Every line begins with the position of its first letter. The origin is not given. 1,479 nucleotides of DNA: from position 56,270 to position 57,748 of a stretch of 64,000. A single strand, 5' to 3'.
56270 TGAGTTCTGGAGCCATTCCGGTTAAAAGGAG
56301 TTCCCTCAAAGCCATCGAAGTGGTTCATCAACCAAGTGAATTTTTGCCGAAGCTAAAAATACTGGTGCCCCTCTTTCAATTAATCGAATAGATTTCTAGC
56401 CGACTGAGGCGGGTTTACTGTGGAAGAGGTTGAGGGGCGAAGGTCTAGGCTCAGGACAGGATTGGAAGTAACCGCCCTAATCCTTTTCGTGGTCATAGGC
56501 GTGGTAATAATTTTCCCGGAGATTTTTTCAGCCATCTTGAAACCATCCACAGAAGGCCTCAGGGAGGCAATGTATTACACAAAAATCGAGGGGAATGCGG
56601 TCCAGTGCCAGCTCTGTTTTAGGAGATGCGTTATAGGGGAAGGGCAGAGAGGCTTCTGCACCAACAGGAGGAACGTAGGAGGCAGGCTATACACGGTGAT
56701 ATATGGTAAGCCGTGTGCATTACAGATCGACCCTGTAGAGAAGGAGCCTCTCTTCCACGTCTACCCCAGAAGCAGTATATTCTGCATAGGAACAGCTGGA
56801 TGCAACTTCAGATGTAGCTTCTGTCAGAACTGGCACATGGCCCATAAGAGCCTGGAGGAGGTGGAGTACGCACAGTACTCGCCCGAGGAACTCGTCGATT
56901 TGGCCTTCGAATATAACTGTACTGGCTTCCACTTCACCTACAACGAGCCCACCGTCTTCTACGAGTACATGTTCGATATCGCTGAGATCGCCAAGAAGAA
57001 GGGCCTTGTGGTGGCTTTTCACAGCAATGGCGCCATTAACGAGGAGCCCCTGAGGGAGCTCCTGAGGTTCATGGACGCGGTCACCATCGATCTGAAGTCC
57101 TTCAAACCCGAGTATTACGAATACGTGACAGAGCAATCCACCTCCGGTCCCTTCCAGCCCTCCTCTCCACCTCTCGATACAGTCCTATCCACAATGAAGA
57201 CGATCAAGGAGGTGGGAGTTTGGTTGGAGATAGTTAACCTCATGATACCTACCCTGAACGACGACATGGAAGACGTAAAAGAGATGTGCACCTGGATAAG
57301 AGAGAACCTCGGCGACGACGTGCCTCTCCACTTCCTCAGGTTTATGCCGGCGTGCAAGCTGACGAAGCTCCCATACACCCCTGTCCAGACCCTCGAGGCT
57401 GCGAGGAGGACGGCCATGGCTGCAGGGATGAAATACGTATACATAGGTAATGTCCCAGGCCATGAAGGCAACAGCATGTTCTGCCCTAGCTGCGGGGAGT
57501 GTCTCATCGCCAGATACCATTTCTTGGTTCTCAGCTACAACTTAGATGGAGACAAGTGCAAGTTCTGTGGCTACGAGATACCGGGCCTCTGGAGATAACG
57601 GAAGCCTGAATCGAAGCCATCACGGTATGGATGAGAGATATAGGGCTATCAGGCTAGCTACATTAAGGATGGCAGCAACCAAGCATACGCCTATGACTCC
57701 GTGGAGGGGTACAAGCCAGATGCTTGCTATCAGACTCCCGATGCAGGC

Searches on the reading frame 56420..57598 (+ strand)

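Call 36: search_protein_families(library=ncbifam, proteins=[window:56420-57598:+], max_evalue=0.000001)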
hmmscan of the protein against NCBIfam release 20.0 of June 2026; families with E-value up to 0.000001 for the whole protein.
window:56420-57598:+ (392 aa): 8 families
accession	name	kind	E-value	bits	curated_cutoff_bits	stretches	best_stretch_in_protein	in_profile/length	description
TIGR04337.1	AmmeMemoSam_rS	hypoth_equivalog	1.5e-99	333.2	220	1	51-391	2-333/349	AmmeMemoRadiSam system radical SAM enzyme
TIGR02495.1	NrdG2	equivalog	4.2e-19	68.6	131.15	1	115-296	13-183/193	anaerobic ribonucleoside-triphosphate reductase activating protein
TIGR02493.1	PFLA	equivalog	2.7e-14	53.1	231.75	1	121-294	18-184/235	pyruvate formate-lyase-activating protein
TIGR04041.1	activase_YjjW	hypoth_equivalog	2.8e-13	49.9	250.2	1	152-312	92-242/276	YjjW family glycine radical enzyme activase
TIGR02666.1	moaA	equivalog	8.7e-10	38.1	284.05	1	125-315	17-199/336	GTP 3',8-cyclase MoaA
TIGR02494.1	PFLE_PFLC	subfamily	1.8e-08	34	174.35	0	164-307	121-253/293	glycyl-radical enzyme activating protein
NF048010.1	SfplDhtActHpsHDes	equivalog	2.7e-08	33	430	1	169-308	134-263/298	(2S)-3-sulfopropanediol dehydratase activating enzyme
NF038283.1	viperin_w_prok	equivalog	6.4e-08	32.1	180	1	126-266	10-151/281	viperin family antiviral radical SAM protein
